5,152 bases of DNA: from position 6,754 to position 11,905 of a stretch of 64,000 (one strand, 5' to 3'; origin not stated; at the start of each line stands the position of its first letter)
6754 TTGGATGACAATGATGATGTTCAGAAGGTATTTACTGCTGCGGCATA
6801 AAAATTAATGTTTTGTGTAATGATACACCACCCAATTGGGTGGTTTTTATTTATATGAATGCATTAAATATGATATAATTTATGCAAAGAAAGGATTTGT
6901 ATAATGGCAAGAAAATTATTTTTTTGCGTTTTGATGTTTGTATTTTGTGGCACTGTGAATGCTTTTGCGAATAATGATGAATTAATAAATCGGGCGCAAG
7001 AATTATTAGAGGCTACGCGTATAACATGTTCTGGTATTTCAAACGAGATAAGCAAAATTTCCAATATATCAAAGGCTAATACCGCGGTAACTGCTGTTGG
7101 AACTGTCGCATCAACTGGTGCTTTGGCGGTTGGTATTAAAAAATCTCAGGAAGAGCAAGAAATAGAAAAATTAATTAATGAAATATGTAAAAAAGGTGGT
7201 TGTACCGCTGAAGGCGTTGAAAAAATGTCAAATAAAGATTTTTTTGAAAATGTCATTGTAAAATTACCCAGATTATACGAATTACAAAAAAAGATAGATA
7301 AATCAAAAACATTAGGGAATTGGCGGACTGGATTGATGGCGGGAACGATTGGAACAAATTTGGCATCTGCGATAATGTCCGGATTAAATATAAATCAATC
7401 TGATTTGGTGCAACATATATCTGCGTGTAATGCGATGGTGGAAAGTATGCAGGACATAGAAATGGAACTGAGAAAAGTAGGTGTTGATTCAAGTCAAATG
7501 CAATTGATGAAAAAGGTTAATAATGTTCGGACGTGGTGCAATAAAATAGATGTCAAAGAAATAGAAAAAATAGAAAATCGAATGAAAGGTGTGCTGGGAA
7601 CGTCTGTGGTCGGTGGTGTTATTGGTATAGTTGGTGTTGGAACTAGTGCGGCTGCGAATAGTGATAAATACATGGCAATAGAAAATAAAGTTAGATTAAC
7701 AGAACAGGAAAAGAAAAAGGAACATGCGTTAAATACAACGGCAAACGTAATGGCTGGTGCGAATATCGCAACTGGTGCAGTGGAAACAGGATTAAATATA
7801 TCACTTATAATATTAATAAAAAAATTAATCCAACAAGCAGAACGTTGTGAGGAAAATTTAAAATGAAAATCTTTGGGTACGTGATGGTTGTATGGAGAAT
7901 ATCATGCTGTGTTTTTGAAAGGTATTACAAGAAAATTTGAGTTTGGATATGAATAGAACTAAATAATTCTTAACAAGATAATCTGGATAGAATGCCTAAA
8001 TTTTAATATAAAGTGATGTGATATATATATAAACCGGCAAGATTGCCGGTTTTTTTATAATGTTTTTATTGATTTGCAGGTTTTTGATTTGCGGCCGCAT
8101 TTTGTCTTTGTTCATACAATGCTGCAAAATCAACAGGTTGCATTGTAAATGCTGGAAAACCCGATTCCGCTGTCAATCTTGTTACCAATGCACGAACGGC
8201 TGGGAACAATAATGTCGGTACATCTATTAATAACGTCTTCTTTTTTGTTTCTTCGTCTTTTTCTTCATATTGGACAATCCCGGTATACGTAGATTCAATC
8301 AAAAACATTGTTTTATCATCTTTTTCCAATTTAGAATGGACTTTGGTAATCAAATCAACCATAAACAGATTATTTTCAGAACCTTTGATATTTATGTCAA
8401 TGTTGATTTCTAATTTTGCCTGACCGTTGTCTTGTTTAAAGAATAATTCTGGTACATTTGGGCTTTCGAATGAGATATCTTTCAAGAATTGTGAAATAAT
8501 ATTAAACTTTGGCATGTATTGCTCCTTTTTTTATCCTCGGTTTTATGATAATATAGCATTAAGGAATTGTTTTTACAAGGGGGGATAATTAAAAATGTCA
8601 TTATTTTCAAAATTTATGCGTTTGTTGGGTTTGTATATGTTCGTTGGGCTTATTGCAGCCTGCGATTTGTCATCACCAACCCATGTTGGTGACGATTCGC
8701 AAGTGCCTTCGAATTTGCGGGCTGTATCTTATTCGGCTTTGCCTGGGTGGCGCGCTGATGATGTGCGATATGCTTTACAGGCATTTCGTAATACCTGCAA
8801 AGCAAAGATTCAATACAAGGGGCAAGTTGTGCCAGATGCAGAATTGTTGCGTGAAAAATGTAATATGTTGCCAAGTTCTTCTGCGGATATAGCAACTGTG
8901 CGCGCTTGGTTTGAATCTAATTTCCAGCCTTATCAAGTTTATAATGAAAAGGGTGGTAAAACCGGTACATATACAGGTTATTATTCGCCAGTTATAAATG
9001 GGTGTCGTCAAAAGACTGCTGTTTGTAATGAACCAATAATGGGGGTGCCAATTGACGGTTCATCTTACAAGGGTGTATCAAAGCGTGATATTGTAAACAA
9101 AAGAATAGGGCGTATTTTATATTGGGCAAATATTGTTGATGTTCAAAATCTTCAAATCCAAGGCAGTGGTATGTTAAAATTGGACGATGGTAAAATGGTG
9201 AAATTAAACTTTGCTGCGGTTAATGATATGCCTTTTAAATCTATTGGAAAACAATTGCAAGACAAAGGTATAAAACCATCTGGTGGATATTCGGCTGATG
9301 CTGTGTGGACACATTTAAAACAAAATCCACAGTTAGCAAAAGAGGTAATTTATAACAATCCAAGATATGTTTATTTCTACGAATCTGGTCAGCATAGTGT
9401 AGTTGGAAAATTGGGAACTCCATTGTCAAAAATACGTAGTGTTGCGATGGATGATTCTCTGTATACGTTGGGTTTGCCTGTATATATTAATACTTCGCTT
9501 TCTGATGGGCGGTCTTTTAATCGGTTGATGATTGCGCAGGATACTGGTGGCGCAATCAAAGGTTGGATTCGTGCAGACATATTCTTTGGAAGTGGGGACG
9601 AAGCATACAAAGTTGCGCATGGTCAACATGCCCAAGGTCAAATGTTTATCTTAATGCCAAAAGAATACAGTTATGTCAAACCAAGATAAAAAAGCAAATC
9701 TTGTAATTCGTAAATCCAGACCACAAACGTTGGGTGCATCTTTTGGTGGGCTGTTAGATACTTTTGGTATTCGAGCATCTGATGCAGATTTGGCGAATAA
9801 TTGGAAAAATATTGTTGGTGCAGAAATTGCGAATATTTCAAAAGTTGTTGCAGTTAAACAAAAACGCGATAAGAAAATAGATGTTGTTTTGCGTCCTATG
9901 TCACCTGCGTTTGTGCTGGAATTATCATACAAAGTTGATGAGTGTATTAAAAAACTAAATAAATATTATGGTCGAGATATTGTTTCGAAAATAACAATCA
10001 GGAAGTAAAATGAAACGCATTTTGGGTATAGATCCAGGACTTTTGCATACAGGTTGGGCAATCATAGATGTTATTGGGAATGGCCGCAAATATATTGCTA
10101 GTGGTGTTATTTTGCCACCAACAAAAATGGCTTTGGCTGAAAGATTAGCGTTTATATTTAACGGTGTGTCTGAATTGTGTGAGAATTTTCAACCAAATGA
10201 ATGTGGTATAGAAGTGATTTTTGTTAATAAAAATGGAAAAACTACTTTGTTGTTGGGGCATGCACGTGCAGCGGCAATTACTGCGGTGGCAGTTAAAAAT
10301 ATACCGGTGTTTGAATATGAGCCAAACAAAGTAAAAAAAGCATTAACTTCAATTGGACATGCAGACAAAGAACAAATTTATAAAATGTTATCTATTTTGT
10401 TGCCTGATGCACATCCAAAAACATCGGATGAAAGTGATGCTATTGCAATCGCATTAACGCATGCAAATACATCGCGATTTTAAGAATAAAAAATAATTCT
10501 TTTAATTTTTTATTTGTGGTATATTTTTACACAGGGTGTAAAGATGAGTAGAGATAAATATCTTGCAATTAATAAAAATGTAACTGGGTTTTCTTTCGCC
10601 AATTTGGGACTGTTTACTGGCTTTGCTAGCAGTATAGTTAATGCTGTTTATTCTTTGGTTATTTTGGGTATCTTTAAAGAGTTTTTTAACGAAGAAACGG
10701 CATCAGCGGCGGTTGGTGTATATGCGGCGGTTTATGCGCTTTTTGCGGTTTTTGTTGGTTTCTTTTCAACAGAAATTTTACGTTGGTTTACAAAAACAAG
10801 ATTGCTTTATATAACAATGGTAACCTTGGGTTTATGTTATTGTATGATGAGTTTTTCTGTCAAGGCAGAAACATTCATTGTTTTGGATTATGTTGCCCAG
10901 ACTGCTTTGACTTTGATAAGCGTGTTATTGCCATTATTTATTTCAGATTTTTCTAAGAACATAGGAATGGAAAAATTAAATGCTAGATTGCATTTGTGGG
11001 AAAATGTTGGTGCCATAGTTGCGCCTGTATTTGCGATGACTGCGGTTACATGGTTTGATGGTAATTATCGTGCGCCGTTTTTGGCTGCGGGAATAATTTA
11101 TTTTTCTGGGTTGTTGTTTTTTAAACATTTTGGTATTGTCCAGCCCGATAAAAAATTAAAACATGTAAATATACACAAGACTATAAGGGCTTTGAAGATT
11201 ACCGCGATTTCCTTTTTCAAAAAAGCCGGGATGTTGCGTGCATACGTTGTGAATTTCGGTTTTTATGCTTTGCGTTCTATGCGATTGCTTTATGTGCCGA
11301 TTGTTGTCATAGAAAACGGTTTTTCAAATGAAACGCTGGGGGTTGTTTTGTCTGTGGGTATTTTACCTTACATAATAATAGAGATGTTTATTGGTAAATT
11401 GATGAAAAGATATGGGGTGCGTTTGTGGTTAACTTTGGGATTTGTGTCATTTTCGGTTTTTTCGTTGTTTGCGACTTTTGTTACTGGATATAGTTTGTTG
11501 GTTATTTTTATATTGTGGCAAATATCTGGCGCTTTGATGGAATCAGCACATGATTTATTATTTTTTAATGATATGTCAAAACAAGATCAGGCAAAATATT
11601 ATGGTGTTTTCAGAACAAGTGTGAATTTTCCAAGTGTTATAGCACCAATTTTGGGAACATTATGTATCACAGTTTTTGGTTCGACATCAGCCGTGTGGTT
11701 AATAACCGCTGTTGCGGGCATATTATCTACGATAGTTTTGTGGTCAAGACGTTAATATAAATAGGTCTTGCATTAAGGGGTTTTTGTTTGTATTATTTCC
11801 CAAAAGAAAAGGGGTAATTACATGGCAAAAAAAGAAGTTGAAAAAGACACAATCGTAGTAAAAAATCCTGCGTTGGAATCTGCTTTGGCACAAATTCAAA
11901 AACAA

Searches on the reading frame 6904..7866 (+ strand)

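Call 37: search_protein_families(library=pfam, proteins=[window:6904-7866:+], max_evalue=0.01)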
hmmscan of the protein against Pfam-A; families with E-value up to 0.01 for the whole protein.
window:6904-7866:+ (320 aa): 1 family
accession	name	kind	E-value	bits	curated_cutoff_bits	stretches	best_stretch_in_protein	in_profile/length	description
PF14748.11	P5CR_dimer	-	1.7e-05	25.4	25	1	56-117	35-91/105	Pyrroline-5-carboxylate reductase dimerisation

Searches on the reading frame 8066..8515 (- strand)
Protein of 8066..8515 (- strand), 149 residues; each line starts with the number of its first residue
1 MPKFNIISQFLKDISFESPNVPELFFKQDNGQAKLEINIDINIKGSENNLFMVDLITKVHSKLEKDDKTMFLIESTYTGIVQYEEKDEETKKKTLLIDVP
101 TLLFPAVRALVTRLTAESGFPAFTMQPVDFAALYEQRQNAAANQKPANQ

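Call 73: search_protein_families(library=ncbifam, proteins=[window:8066-8515:-], max_evalue=0.00001)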
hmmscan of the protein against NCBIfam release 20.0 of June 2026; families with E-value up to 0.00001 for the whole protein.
window:8066-8515:- (149 aa): 7 families
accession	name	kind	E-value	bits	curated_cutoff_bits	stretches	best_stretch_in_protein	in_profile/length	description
NF004392.0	PRK05751.1-3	equivalog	7e-36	123.4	143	1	2-147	13-156/160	protein-export chaperone SecB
TIGR00809.1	secB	equivalog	2.4e-31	108.6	102.8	1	1-140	4-139/140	protein-export chaperone SecB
NF004394.0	PRK05751.1-5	equivalog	2.3e-30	105.5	181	1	2-147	8-149/156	protein-export chaperone SecB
NF004393.0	PRK05751.1-4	equivalog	3.9e-27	94.8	180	1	2-145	15-154/165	protein-export chaperone SecB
NF004391.0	PRK05751.1-2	equivalog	2.7e-23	82.5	223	1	2-142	20-156/171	protein-export chaperone SecB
NF004390.0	PRK05751.1-1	equivalog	1.5e-16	60.6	277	1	4-139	11-142/155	protein-export chaperone SecB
NF009590.0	PRK13031.1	equivalog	3.9e-09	37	244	1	2-145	7-147/149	preprotein translocase subunit SecB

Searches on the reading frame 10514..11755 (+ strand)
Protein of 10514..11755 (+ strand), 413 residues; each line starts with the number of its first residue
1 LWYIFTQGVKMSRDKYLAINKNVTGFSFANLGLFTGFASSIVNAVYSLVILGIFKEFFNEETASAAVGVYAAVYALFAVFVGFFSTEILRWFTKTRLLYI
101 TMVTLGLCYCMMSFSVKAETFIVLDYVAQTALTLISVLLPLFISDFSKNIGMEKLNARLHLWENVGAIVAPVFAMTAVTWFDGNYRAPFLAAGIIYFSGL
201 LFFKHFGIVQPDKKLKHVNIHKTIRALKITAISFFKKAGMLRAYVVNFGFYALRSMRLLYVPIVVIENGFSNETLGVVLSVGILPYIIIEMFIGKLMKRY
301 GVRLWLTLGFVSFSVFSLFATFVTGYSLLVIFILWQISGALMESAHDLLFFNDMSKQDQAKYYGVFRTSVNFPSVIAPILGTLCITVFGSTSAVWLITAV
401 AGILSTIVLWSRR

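Call 37: search_protein_families(library=pfam, proteins=[window:10514-11755:+], max_evalue=0.01)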
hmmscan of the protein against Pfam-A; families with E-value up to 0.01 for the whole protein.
window:10514-11755:+ (413 aa): 1 family
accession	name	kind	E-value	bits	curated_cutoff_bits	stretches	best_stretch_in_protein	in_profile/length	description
PF07690.21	MFS_1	-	1.2e-24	87.4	33.4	2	245-410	3-171/347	Major Facilitator Superfamily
